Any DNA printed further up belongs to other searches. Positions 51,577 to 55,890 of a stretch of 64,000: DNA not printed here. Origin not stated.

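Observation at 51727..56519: Complete YfhO-like GT-C glycosyltransferase fused in one ORF to a complete MOP/Wzx-type flippase, coupled to a polyprenyl-phosphate sugar synthase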

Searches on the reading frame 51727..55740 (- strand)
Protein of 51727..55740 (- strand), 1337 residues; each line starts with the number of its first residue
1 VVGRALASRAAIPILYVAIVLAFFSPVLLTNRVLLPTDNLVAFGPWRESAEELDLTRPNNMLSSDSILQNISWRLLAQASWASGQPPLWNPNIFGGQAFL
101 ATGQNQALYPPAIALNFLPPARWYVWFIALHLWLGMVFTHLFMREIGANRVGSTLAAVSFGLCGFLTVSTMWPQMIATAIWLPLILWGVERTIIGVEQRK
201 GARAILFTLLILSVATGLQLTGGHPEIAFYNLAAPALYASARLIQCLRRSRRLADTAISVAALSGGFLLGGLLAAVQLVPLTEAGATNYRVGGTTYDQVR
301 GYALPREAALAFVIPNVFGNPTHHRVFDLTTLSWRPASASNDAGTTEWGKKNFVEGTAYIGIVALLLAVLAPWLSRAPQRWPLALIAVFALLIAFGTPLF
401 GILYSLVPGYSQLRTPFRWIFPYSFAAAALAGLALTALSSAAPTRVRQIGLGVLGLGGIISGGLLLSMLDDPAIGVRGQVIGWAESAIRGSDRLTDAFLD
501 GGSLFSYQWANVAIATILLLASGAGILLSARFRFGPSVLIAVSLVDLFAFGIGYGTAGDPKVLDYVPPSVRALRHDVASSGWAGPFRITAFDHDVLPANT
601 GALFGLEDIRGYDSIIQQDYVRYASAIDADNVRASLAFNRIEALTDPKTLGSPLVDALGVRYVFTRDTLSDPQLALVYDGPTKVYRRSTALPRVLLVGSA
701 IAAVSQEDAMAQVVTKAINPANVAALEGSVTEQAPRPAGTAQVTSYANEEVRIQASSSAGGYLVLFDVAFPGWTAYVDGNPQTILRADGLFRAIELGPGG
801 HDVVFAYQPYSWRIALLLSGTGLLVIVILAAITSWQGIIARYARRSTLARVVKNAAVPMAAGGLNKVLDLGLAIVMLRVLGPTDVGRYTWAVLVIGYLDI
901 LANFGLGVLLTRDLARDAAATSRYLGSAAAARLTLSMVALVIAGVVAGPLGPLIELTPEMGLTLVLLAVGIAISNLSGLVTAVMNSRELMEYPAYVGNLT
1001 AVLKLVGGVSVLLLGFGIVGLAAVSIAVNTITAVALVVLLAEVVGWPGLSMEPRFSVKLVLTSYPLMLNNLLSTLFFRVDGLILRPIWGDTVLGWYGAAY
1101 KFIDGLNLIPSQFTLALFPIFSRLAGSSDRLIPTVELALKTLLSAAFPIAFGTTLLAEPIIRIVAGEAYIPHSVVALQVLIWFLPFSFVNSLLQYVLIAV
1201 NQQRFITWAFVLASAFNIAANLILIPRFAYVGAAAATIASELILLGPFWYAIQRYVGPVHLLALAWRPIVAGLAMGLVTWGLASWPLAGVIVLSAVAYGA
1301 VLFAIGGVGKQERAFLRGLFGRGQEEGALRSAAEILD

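Call 3: search_protein_families(library=pfam, proteins=[window:51727-55740:-], max_evalue=0.01)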
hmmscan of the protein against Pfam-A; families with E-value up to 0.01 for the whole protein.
window:51727-55740:- (1337 aa): 4 families
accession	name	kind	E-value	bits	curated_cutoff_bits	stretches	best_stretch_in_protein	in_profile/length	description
PF13440.11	Polysacc_synt_3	-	7.5e-20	71.8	23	1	875-1171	1-290/293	Polysaccharide biosynthesis protein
PF01943.22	Polysacc_synt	-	2.7e-19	70.1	28.2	1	851-1124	1-273/274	Polysaccharide biosynthesis protein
PF09586.16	YfhO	-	7.8e-15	54.7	28.5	2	742-819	757-835/835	Bacterial membrane protein YfhO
PF03023.19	MurJ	-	4.3e-07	29.3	27.4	1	1112-1283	252-433/451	Lipid II flippase MurJ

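Call 4: search_protein_families(library=ncbifam, proteins=[window:51727-55740:-], max_evalue=0.01)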
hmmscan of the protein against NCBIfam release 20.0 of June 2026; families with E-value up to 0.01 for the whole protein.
window:51727-55740:- (1337 aa): 2 families
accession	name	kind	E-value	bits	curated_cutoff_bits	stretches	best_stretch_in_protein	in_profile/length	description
NF041871.1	Wzx_EPS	equivalog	1.5e-10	40.5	800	1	867-1239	18-389/492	exopolysaccharide biosynthesis flippase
NF047590.1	GlcsyltransPgfM2Strep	equivalog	1.8e-07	29.8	1500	1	145-200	146-201/884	glycosyltransferase PgfM2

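Call 5: find_homologous_proteins(query=window:51727-55740:-, max_evalue=0.00001)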
Query window:51727-55740:- (1337 aa): 189 proteins with E <= 0.00001 among 8000 candidates; the best 120 are listed.
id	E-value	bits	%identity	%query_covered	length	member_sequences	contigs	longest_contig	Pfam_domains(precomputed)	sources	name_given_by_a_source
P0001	0.0e+0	2890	100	100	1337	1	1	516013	PF01943.23,PF09586.17,PF13440.12,PF03023.20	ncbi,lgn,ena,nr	ncbi:MAG: hypothetical protein EXR58_02335 [Chloroflexi bacterium]|nr:hypothetical protein [Chlorofl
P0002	0.0e+0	1649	60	98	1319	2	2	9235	PF01943.23,PF09586.17,PF13440.12,PF03023.20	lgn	-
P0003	0.0e+0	1614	58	99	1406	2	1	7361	PF01943.23,PF09586.17,PF13440.12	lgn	-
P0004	0.0e+0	1080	46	95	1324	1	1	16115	PF01943.23,PF09586.17,PF13440.12,PF03023.20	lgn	-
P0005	0.0e+0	1046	44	98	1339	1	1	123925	PF01943.23,PF09586.17,PF13440.12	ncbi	-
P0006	0.0e+0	1027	44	99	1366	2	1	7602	PF01943.23,PF09586.17,PF01554.24,PF13440.12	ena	-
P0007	9.6e-296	1003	45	62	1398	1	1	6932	PF01943.23,PF09586.17,PF13440.12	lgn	-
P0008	2.2e-290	985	42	97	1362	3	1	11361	PF01943.23,PF09586.17,PF13440.12,PF03023.20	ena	-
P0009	8.0e-288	976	42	97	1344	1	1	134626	PF01943.23,PF09586.17,PF13440.12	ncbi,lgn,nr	ncbi:MAG: oligosaccharide flippase family protein [Chloroflexi bacterium]|nr:oligosaccharide flippas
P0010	7.7e-275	933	41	97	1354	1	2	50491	PF01943.23,PF09586.17,PF13440.12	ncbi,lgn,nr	ncbi:MAG: oligosaccharide flippase family protein [Chloroflexi bacterium]|nr:oligosaccharide flippas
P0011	1.4e-265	903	38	98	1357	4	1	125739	PF01943.23,PF09586.17,PF01554.24,PF13440.12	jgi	jgi:O-antigen/teichoic acid export membrane protein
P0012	3.2e-263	895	39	99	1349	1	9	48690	PF01943.23,PF09586.17,PF13440.12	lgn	-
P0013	2.2e-262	892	41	97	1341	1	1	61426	PF01943.23,PF09586.17,PF01554.24,PF13440.12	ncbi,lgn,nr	ncbi:MAG: oligosaccharide flippase family protein [Chloroflexi bacterium]|nr:oligosaccharide flippas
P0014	2.2e-252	859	39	96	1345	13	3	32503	PF01943.23,PF09586.17,PF13440.12,PF03023.20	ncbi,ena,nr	ncbi:MAG TPA: oligosaccharide flippase family protein [Anaerolineae bacterium]|nr:oligosaccharide fl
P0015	4.2e-243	828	39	97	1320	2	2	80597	PF01943.23,PF09586.17,PF01554.24,PF13440.12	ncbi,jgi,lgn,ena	-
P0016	2.2e-240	819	38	98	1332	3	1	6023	PF01943.23,PF09586.17,PF01554.24,PF13440.12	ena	-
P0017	3.2e-234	799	37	98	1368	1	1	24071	PF01943.23,PF09586.17,PF13440.12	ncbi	-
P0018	1.2e-233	797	38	71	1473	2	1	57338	PF01943.23,PF09586.17,PF01554.24,PF13440.12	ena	-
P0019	5.2e-231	788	37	93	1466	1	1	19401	PF01943.23,PF09586.17,PF01554.24,PF13440.12,PF03023.20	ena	-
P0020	4.3e-228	779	36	98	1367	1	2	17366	PF01943.23,PF09586.17,PF01554.24,PF13440.12,PF03023.20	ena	-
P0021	4.0e-223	762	37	70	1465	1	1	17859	PF01943.23,PF09586.17,PF13440.12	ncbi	-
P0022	8.4e-222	758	39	98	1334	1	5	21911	PF01943.23,PF09586.17,PF01554.24,PF13440.12,PF03023.20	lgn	-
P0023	2.4e-221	756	37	95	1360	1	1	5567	PF01943.23,PF09586.17,PF01554.24,PF13440.12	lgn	-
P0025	1.3e-215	737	37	98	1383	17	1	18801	PF01943.23,PF09586.17,PF13440.12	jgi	-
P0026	4.5e-215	735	36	98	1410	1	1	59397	PF01943.23,PF09586.17,PF13440.12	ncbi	-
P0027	5.4e-215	735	39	58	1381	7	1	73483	PF01943.23,PF09586.17,PF13440.12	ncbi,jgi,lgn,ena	-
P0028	1.3e-214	734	37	97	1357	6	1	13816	PF01943.23,PF09586.17,PF13440.12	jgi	jgi:O-antigen/teichoic acid export membrane protein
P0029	5.1e-206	705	35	96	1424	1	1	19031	PF01943.23,PF09586.17,PF01554.24,PF13440.12,PF03023.20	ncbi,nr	ncbi:MAG: oligosaccharide flippase family protein [Anaerolineae bacterium]|nr:oligosaccharide flippa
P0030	1.3e-200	688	37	92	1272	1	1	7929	PF01943.23,PF09586.17,PF01554.24,PF13440.12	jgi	jgi:O-antigen/teichoic acid export membrane protein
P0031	1.9e-199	684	35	99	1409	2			PF01943.23,PF09586.17,PF13440.12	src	-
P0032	1.1e-196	675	35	93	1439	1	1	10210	PF01943.23,PF09586.17,PF01554.24,PF13440.12,PF03023.20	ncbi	-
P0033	3.7e-195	669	34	97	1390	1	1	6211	PF01943.23,PF09586.17,PF13440.12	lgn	-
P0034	5.6e-195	669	35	96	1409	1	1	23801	PF01943.23,PF09586.17,PF13440.12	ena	-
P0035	2.0e-194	667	35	96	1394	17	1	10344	PF01943.23,PF09586.17,PF13440.12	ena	-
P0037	3.0e-191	657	35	94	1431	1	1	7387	PF01943.23,PF09586.17,PF01554.24,PF13440.12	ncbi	-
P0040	3.1e-185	637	35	91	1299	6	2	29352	PF01943.23,PF09586.17,PF13440.12,PF03023.20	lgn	-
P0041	3.9e-184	633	36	58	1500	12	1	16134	PF01943.23,PF09586.17,PF13440.12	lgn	-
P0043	8.4e-183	629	36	96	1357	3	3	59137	PF01943.23,PF09586.17,PF01554.24,PF13440.12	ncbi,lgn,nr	ncbi:MAG: oligosaccharide flippase family protein [Chloroflexi bacterium]|nr:oligosaccharide flippas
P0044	1.1e-182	628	33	95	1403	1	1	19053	PF01943.23,PF09586.17,PF13440.12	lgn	-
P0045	3.2e-182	627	35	95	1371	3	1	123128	PF01943.23,PF09586.17,PF13440.12,PF03023.20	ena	-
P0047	3.4e-176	607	34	96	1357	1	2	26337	PF01943.23,PF09586.17,PF13440.12,PF03023.20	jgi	jgi:O-antigen/teichoic acid export membrane protein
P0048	6.8e-176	606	35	94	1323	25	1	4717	PF01943.23,PF09586.17,PF13440.12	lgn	-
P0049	9.3e-172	592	34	93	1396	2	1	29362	PF01943.23,PF09586.17,PF13440.12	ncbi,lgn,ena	-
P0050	1.5e-168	581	34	93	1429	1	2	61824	PF01943.23,PF09586.17,PF13440.12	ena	-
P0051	7.6e-118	413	36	58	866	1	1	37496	PF09586.17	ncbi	-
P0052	6.8e-61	225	29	57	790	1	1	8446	PF09586.17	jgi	jgi:uncharacterized membrane protein YfhO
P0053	6.3e-47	178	29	58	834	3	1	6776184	PF09586.17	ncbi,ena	-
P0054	2.9e-44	170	27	56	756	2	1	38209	PF09586.17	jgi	-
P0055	5.4e-44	169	28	56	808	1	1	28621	PF09586.17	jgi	jgi:hypothetical protein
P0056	2.9e-43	166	28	63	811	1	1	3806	PF09586.17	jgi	-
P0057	1.6e-39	154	32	21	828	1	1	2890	PF09586.17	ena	-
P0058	2.2e-39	153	30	32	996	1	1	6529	PF09586.17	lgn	-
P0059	2.2e-39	153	28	60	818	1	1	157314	PF09586.17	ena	-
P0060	1.2e-37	148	30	23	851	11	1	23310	PF09586.17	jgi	-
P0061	1.8e-37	147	27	18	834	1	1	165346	PF09586.17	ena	-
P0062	9.4e-37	145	28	57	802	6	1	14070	PF09586.17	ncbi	-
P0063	9.6e-36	141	27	61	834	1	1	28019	PF09586.17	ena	-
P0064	1.4e-35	141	27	18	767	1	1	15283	PF09586.17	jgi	-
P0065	1.2e-34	138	28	28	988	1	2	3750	PF09586.17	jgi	-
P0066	2.2e-34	137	28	55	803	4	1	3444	PF09586.17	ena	-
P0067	2.6e-34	137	26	58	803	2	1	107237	PF09586.17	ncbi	ncbi:MAG: DUF6541 family protein [Actinomycetota bacterium]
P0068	4.8e-34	136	29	20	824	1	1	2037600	PF09586.17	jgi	jgi:hypothetical protein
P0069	6.1e-34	135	30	33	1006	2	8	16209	PF09586.17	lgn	-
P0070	6.8e-33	132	28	60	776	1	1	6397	PF09586.17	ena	-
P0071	2.1e-32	130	31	23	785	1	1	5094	PF09586.17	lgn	-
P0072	3.8e-32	129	33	12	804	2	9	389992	PF09586.17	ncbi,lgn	-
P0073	4.2e-32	129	29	28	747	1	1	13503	PF09586.17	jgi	jgi:hypothetical protein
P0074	3.8e-31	126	29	20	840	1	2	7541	PF20176.4,PF09586.17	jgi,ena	jgi:hypothetical protein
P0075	5.1e-31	126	30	17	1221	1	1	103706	PF09586.17,PF13231.13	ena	-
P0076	8.4e-31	125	28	22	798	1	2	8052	PF09586.17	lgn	-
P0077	1.1e-30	125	26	20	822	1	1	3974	PF09586.17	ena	-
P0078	1.4e-29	121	35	14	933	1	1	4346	PF09586.17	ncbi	ncbi:MAG: YfhO family protein [Anaerolineales bacterium]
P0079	5.7e-29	119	26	57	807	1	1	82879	PF09586.17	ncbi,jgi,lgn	-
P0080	1.9e-28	117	33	16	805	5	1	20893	PF09586.17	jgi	jgi:Bacterial membrane protein YfhO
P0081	1.9e-28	117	28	57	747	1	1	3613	PF09586.17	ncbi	-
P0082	2.1e-28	117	25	16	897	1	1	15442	PF09586.17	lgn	-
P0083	2.7e-28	117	28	17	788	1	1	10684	PF09586.17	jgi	jgi:hypothetical protein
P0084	4.9e-28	116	28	31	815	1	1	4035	PF09586.17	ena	-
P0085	6.4e-28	115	28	18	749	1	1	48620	PF09586.17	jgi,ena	-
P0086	6.8e-27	112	28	57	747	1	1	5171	PF09586.17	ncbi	-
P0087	1.6e-26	111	29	21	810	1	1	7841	PF09586.17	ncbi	-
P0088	2.0e-26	110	27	57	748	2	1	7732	PF09586.17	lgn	-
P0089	7.6e-26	109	29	29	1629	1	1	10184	PF09586.17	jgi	jgi:hypothetical protein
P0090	2.0e-25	107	32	20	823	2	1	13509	PF09586.17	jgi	jgi:hypothetical protein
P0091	5.5e-25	106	32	19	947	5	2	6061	PF09586.17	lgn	-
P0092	4.6e-24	103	31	21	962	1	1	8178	PF09586.17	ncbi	-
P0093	9.4e-24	102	36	11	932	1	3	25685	PF09586.17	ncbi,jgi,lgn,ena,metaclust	metaclust:\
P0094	1.7e-23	101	27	61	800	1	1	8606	PF09586.17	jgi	jgi:hypothetical protein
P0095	4.0e-23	100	31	16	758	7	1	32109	PF09586.17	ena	-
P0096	5.6e-23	99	31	22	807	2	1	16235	PF09586.17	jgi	jgi:hypothetical protein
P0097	6.8e-23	99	27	56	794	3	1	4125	PF09586.17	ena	-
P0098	6.9e-23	99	26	17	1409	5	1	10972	PF09586.17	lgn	-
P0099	1.3e-22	98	31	13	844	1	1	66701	PF09586.17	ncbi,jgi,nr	ncbi:MAG TPA: hypothetical protein VL123_02295 [Candidatus Udaeobacter sp.]|jgi:hypothetical protein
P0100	1.5e-22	98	25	56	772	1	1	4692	PF09586.17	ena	-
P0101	1.9e-22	97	33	16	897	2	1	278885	PF09586.17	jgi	jgi:hypothetical protein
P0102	6.6e-22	96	29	28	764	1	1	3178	PF09586.17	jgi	-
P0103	6.8e-22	95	27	23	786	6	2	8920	PF09586.17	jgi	jgi:hypothetical protein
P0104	7.7e-22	95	35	13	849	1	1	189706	PF09586.17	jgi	jgi:hypothetical protein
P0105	1.4e-21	94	35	9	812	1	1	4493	PF09586.17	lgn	-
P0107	2.1e-21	94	29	22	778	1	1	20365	PF09586.17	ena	-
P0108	4.5e-21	93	28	20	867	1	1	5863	PF09586.17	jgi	jgi:hypothetical protein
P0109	4.6e-21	93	26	63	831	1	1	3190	PF09586.17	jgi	jgi:hypothetical protein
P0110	5.2e-21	93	43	7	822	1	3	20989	PF09586.17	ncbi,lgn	-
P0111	8.4e-21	92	28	27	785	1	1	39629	PF09586.17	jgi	jgi:hypothetical protein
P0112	2.1e-20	90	29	18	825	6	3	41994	PF09586.17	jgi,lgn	jgi:hypothetical protein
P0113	2.4e-20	90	38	8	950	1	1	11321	PF09586.17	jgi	jgi:hypothetical protein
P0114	2.6e-20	90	22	57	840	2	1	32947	PF09586.17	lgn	-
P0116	5.3e-20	89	27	35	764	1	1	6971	PF09586.17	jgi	jgi:hypothetical protein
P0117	6.1e-20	89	25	54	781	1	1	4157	PF09586.17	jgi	jgi:hypothetical protein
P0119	2.8e-19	87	23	59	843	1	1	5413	PF09586.17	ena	-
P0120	3.0e-19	87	27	18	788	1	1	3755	PF09586.17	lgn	-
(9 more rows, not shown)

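Call 8: search_solved_structures(query=window:51727-55740:-, max_evalue=1)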
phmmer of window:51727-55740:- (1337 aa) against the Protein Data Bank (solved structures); distinct sequences matched with E-value up to 1: 0.
